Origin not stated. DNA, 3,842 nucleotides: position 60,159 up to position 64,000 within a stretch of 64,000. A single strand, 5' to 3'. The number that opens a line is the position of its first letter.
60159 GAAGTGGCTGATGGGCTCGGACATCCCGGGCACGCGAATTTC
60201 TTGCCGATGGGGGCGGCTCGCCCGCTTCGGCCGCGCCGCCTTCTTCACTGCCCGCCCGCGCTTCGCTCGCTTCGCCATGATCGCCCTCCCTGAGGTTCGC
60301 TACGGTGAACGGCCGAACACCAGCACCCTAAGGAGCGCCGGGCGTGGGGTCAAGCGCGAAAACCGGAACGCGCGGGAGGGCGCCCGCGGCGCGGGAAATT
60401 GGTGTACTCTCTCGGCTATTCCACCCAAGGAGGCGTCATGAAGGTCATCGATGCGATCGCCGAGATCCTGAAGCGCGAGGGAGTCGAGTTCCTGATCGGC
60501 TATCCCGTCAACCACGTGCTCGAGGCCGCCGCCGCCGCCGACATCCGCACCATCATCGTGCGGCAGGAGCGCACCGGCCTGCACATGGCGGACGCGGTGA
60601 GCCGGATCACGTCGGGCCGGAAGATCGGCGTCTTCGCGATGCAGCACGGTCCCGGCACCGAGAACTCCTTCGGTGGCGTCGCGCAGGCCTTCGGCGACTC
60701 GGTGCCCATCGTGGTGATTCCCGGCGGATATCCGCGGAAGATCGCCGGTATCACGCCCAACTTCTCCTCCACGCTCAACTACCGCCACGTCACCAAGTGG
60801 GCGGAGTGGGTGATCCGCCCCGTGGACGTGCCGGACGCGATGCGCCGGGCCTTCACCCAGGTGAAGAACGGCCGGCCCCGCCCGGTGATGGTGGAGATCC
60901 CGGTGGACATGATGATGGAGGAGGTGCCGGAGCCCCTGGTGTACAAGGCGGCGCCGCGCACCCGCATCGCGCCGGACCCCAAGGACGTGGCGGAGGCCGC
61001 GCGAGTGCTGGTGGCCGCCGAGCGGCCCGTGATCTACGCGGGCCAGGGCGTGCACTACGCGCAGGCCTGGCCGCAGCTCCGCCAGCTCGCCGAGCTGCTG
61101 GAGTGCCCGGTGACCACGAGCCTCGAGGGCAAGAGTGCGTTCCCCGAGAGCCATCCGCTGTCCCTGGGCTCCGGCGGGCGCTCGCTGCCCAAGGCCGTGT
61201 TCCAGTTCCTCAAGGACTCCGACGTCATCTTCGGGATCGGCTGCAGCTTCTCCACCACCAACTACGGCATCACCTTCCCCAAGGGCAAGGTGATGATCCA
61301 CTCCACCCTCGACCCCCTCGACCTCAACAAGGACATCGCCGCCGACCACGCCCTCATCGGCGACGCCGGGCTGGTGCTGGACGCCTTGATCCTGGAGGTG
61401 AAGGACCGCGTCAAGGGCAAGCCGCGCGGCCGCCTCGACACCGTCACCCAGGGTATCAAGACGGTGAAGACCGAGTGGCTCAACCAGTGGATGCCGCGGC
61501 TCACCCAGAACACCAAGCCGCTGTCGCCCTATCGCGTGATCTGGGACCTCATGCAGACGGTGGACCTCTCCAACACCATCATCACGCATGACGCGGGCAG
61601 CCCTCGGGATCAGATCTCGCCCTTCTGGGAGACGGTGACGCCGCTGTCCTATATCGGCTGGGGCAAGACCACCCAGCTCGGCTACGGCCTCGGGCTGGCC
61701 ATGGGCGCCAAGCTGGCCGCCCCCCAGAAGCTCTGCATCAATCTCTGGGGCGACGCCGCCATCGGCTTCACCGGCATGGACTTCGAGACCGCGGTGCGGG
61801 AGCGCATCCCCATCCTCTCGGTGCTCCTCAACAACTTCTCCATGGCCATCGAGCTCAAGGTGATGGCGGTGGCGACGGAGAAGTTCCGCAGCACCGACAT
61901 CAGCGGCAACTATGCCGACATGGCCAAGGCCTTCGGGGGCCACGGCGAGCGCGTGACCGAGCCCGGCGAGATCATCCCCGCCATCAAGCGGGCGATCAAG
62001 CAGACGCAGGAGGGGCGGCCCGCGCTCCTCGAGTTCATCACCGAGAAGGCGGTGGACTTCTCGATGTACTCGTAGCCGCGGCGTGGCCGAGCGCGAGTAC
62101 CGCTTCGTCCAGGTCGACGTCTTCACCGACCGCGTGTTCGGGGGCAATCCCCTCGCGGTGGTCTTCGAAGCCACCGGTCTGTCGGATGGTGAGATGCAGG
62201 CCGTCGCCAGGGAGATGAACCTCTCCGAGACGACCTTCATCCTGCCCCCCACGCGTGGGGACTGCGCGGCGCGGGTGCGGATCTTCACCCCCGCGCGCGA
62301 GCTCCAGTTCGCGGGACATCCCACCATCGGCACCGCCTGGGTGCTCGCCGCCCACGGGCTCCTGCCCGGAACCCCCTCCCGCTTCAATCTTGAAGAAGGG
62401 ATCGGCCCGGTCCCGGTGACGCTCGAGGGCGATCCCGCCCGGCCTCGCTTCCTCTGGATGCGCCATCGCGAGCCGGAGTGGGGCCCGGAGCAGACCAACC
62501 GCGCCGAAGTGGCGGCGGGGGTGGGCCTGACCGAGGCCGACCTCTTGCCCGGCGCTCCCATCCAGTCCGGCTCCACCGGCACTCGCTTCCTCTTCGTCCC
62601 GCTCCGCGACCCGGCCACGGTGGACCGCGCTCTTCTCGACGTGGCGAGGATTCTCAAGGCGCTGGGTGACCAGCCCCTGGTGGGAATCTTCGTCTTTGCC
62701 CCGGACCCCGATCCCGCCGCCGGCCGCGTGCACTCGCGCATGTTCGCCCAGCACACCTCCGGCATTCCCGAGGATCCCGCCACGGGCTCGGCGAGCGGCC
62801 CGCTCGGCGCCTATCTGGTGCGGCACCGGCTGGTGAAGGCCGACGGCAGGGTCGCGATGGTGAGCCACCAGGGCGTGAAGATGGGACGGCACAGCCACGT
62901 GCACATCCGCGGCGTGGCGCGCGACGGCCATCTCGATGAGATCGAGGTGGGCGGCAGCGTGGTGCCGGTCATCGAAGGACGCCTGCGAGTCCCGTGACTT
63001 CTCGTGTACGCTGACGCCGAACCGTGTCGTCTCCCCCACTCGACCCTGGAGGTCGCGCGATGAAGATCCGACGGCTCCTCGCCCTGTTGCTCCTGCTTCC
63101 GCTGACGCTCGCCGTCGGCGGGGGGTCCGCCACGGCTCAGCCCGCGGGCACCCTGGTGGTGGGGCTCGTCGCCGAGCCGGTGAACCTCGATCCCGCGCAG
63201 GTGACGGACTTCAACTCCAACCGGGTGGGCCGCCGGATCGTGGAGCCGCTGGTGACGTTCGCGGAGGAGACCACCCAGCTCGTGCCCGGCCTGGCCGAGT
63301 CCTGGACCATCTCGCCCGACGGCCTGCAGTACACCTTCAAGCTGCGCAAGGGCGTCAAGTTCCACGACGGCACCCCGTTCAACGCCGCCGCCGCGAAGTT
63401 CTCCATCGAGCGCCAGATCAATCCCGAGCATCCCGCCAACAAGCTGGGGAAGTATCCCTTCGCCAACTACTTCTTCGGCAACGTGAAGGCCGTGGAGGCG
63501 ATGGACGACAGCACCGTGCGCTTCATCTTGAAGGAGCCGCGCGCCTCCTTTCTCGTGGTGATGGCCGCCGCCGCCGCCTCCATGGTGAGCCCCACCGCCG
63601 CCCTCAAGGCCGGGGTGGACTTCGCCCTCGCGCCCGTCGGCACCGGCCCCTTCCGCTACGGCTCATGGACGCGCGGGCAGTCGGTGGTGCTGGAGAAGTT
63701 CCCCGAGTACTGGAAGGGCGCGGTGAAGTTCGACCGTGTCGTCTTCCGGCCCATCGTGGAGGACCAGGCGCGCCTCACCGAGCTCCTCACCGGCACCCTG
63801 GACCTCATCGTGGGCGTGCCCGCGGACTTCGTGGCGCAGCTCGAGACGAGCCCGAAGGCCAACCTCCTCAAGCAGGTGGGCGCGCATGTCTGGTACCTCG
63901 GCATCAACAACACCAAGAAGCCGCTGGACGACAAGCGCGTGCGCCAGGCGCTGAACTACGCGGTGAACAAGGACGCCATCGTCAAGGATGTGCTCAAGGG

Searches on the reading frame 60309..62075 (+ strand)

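Call 22: search_protein_families(library=ncbifam, proteins=[window:60309-62075:+], max_evalue=0.00001)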
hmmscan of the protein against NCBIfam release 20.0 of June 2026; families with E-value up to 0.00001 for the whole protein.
window:60309-62075:+ (588 aa): 50 families (the best 25 are shown)
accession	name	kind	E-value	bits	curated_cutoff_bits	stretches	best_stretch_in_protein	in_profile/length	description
NF004807.0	PRK06154.1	equivalog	6.8e-267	886.7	607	1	43-585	19-561/565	thiamine pyrophosphate-requiring protein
TIGR00118.1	acolac_lg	equivalog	1e-82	278.4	538.35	1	47-580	4-536/557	biosynthetic-type acetolactate synthase large subunit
NF004919.0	PRK06276.1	equivalog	2.5e-82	277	866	1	44-586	1-546/582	acetolactate synthase large subunit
NF004710.0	PRK06048.1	equivalog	3.7e-77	260.1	976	1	44-581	8-540/561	acetolactate synthase large subunit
NF005039.0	PRK06456.1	equivalog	3.2e-70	237.2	868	1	50-565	8-534/572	acetolactate synthase large subunit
NF004772.0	PRK06112.1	subfamily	3.7e-68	230.3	673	1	43-580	13-561/578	acetolactate synthase catalytic subunit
NF005713.0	PRK07525.1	subfamily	1.8e-66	224.8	620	1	44-580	6-564/592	sulfoacetaldehyde acetyltransferase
NF005712.0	PRK07524.1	subfamily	6.1e-66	223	500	1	48-578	7-529/536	5-guanidino-2-oxopentanoate decarboxylase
NF008431.0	PRK11269.1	equivalog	9.7e-66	222.5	791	1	44-586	4-563/591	glyoxylate carboligase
NF004516.0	PRK05858.1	equivalog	1.6e-65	221.7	587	1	49-584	16-541/548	acetolactate synthase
NF006122.0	PRK08266.1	subfamily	1.1e-63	215.6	571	1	48-585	8-531/543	hypothetical protein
NF006052.0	PRK08199.1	subfamily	3.5e-63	213.8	539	1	49-580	13-539/559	thiamine pyrophosphate protein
TIGR03457.1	sulphoacet_xsc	equivalog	1.3e-62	212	676.4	1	45-580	3-558/579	sulfoacetaldehyde acetyltransferase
NF006581.0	PRK09107.1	equivalog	5.9e-62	209.8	974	1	44-566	11-544/595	acetolactate synthase 3 large subunit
NF005860.0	PRK07789.1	equivalog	6.2e-62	209.8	881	1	47-580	37-580/615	acetolactate synthase large subunit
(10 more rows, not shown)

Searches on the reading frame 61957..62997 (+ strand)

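Call 22: search_protein_families(library=ncbifam, proteins=[window:61957-62997:+], max_evalue=0.00001)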
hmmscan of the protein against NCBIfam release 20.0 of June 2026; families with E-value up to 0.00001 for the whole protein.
window:61957-62997:+ (346 aa): 2 families
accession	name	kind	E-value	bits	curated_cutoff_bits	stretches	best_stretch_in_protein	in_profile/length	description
TIGR00654.1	PhzF_family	subfamily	1.6e-70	237.8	76.2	1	47-345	2-298/298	PhzF family phenazine biosynthesis isomerase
NF007625.0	PRK10281.1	equivalog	3.3e-53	180.8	386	1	48-339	3-293/301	PhzF family isomerase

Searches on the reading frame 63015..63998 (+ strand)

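Call 53: search_protein_families(library=ncbifam, proteins=[window:63015-63998:+], max_evalue=1e-40)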
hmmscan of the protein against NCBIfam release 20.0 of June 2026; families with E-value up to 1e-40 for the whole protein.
window:63015-63998:+ (328 aa): 4 families
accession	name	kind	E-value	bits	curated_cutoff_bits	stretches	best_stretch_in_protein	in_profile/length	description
NF011942.0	PRK15413.1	equivalog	5.4e-60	203.5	594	1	29-324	12-300/512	glutathione ABC transporter substrate-binding protein GsiB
NF043070.1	DppA_dipep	equivalog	1.6e-46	159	1005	1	38-326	23-326/535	dipeptide ABC transporter periplasmic-binding protein DppA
TIGR02294.1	nickel_nikA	equivalog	8.6e-42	143.3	393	1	71-327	31-286/501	nickel ABC transporter substrate-binding protein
NF045468.1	Opp5A_nikA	equivalog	4.6e-41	140.8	600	1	56-327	29-278/488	nickel ABC transporter substrate-binding protein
